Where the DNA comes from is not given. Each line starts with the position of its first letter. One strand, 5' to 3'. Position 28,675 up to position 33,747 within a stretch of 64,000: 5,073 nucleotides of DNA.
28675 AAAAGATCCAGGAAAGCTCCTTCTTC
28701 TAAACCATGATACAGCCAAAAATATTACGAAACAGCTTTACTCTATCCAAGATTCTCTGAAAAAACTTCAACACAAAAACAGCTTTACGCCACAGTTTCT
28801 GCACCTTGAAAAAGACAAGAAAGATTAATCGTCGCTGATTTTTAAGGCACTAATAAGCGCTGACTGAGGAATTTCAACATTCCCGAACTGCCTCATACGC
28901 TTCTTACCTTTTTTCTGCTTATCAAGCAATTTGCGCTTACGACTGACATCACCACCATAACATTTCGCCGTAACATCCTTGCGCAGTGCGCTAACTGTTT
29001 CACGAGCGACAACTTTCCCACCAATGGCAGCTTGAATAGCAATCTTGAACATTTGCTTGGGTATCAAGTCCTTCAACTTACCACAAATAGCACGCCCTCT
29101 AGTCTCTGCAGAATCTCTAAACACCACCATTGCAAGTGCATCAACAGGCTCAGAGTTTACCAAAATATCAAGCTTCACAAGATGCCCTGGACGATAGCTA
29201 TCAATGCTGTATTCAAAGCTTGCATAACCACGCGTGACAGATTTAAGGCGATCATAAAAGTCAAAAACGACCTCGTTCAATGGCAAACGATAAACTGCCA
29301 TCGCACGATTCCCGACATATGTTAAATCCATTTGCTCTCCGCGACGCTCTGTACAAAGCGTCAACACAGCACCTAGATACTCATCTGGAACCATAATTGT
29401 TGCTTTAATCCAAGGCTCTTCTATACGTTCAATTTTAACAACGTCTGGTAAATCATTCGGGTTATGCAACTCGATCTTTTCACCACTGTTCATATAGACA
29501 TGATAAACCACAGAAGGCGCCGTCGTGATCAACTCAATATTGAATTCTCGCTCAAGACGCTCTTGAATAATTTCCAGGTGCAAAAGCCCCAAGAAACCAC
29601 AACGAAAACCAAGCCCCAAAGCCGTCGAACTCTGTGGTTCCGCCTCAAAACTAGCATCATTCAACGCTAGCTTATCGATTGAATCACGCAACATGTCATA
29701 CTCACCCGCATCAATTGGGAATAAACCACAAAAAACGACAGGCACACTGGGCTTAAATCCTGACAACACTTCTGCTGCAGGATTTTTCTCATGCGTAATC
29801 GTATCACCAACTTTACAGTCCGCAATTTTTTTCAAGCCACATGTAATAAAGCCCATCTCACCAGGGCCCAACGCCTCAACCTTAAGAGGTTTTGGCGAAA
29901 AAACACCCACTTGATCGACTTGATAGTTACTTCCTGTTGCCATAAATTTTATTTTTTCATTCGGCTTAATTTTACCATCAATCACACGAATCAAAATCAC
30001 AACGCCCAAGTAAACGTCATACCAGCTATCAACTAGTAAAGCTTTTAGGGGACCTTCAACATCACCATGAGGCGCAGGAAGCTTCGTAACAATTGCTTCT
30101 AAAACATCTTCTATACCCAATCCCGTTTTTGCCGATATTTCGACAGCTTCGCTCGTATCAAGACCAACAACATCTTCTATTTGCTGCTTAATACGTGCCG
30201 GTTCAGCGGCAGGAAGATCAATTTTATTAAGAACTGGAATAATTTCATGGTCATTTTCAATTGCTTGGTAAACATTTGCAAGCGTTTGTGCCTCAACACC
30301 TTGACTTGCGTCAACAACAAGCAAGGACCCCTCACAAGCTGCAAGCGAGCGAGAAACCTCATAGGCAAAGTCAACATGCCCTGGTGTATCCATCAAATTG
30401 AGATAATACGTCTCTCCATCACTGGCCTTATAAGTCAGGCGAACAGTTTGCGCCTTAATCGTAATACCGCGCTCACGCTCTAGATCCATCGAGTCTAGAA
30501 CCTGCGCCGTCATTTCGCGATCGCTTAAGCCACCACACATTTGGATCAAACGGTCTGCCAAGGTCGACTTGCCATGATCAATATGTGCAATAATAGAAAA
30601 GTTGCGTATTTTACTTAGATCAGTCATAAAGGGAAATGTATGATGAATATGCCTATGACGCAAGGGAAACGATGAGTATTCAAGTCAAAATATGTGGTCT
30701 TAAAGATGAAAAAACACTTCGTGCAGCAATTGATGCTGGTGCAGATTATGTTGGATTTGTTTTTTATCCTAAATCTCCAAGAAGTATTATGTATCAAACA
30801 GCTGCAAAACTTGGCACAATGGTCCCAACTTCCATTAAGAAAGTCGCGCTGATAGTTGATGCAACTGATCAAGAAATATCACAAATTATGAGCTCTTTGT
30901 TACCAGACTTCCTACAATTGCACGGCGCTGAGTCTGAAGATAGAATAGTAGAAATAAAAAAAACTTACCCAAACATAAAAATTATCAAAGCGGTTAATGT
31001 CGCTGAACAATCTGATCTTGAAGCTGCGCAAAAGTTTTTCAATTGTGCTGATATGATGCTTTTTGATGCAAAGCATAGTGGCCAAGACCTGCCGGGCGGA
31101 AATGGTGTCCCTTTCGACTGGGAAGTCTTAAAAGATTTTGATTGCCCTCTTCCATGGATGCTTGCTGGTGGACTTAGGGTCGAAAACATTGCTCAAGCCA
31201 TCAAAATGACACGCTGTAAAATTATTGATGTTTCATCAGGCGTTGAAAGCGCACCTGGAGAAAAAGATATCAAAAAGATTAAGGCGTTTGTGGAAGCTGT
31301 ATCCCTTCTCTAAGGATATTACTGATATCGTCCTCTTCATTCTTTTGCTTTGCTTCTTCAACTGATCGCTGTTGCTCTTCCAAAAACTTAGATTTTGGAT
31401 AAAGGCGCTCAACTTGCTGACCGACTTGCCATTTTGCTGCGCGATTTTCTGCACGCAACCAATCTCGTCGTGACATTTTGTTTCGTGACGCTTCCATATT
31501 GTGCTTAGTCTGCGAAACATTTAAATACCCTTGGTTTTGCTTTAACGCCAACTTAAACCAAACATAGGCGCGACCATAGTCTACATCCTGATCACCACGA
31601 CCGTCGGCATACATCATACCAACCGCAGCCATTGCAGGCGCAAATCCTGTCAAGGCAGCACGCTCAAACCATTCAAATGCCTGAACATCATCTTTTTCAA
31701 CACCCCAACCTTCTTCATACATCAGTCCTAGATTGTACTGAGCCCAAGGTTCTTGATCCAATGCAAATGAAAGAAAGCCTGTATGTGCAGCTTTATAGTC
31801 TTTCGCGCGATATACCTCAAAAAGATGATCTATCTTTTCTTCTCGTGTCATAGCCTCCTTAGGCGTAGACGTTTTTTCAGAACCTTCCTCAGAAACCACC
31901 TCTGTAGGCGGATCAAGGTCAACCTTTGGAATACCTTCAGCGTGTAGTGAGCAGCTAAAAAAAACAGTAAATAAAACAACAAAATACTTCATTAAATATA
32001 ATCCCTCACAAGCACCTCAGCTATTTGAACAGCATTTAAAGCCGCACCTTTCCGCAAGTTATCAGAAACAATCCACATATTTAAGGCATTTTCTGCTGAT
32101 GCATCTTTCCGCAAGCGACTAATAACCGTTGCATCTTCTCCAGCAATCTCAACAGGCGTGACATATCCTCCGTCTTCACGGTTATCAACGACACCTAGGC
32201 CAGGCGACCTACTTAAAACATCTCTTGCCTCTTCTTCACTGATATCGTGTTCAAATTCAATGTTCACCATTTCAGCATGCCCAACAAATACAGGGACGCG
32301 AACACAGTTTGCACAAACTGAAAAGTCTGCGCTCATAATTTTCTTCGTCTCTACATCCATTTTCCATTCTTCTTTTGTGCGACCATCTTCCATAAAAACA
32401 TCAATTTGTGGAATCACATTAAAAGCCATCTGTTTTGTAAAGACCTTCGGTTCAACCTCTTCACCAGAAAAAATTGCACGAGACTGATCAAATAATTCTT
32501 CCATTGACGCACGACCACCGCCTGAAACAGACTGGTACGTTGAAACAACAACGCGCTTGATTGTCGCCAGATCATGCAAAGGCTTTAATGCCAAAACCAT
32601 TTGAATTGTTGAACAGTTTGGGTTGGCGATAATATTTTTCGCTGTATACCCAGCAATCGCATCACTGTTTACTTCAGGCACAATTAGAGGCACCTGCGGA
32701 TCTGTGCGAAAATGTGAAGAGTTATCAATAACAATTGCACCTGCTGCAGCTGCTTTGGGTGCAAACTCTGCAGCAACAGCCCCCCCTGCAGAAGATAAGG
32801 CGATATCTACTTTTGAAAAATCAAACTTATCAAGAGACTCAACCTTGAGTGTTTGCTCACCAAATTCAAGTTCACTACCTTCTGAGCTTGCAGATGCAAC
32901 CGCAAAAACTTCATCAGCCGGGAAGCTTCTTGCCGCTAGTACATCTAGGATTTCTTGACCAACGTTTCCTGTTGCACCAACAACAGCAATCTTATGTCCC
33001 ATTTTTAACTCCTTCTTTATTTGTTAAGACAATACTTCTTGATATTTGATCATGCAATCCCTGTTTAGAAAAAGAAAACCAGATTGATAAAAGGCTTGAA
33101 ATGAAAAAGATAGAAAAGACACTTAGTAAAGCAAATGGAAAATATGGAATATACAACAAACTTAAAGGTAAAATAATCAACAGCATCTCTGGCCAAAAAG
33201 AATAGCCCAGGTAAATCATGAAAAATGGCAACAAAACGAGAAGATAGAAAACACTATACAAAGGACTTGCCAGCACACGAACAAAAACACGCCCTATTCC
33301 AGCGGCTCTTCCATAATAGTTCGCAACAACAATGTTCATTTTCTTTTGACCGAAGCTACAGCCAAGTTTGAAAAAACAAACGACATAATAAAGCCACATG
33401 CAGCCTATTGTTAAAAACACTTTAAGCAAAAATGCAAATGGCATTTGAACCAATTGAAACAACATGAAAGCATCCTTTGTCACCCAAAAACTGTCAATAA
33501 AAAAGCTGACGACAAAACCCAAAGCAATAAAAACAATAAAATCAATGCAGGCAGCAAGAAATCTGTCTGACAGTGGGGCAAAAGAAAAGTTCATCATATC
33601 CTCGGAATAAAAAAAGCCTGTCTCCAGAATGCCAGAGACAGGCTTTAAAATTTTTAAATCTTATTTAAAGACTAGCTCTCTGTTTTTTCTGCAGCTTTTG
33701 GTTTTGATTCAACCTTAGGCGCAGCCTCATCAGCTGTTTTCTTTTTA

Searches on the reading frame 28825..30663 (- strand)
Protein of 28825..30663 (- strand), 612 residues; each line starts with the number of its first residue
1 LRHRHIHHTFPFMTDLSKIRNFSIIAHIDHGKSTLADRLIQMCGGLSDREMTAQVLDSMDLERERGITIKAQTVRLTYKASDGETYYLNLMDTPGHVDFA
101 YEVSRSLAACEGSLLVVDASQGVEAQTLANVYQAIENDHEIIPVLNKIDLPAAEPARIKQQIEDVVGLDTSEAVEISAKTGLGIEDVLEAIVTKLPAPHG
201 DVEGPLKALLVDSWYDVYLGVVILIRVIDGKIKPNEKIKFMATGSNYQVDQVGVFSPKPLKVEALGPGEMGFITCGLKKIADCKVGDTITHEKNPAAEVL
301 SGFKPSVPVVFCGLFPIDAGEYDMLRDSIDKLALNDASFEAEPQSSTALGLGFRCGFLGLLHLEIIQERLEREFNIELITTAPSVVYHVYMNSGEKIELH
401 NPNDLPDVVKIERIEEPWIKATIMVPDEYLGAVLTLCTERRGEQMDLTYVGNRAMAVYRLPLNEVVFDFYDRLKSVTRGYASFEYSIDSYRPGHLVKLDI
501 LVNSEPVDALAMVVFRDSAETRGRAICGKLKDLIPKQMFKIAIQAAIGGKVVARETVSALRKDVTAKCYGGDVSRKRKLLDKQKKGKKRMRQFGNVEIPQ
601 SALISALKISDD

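Call 46: search_protein_families(library=pfam, proteins=[window:28825-30663:-], max_evalue=0.001)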
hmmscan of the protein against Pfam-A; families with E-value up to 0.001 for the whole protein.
window:28825-30663:- (612 aa): 7 families
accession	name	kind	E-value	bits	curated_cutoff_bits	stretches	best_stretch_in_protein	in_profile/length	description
PF00009.33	GTP_EFTU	-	6.6e-55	186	26.5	1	18-196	2-187/188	Elongation factor Tu GTP binding domain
PF06421.17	LepA_C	-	3.6e-48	162.6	29.7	1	502-608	1-107/107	GTP-binding protein LepA C-terminus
PF00679.30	EFG_C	-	9.1e-22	77.3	27.9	1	414-499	2-87/89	Elongation factor G C-terminus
PF03144.31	GTP_EFTU_D2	-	2.4e-09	37.9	30.3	1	220-290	1-73/73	Elongation factor Tu domain 2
PF00071.28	Ras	-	1.9e-05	24.8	21.6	1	67-195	30-160/162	Ras family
PF14492.12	EFG_III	-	2.9e-05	24.5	27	1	308-380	4-73/75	Elongation Factor G, domain III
PF01926.29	MMR_HSR1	-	0.00024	21.6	21.9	1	30-147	10-113/113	50S ribosome-binding GTPase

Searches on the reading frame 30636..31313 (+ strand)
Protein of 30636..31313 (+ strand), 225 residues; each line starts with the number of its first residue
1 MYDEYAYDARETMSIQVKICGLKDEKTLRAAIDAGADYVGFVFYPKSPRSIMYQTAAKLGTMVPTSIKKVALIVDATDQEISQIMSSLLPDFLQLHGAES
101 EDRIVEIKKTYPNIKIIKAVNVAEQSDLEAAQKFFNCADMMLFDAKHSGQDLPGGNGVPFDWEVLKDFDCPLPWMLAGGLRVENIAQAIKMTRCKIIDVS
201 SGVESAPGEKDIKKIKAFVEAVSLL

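Call 48: search_protein_families(library=pfam, proteins=[window:30636-31313:+], max_evalue=0.0001)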
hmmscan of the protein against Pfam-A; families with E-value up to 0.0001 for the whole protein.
window:30636-31313:+ (225 aa): 1 family
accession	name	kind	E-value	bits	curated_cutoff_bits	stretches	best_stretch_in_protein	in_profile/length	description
PF00697.28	PRAI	-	2e-45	155.3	22.7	1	17-220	1-192/193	N-(5'phosphoribosyl)anthranilate (PRA) isomerase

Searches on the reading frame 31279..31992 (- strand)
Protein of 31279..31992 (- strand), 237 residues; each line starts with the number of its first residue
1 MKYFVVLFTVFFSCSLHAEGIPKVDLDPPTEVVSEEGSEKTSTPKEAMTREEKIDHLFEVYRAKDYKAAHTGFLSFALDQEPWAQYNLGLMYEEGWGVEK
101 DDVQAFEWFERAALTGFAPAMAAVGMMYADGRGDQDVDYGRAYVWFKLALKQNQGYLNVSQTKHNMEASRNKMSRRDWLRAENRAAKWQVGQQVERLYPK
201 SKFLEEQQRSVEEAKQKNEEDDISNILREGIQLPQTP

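Call 48: search_protein_families(library=pfam, proteins=[window:31279-31992:-], max_evalue=0.0001)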
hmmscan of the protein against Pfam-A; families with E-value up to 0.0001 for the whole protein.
window:31279-31992:- (237 aa): 1 family
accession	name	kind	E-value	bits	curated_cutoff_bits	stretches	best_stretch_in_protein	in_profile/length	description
PF08238.18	Sel1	-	6.8e-18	64.9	30.7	1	84-113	3-32/36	Sel1 repeat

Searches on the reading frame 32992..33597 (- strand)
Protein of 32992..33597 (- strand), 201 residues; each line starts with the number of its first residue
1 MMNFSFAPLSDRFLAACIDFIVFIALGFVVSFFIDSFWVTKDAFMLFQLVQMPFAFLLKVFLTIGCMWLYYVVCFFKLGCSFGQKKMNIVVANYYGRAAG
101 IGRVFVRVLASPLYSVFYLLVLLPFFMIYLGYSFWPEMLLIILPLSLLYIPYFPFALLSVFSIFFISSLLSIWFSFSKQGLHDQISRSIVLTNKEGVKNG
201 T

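Call 48: search_protein_families(library=pfam, proteins=[window:32992-33597:-], max_evalue=0.0001)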
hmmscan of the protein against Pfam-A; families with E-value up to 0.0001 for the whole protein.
window:32992-33597:- (201 aa): 1 family
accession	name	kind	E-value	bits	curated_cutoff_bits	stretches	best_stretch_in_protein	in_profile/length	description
PF06271.18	RDD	-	6.3e-11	43.1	24.1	1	7-186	2-136/137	RDD family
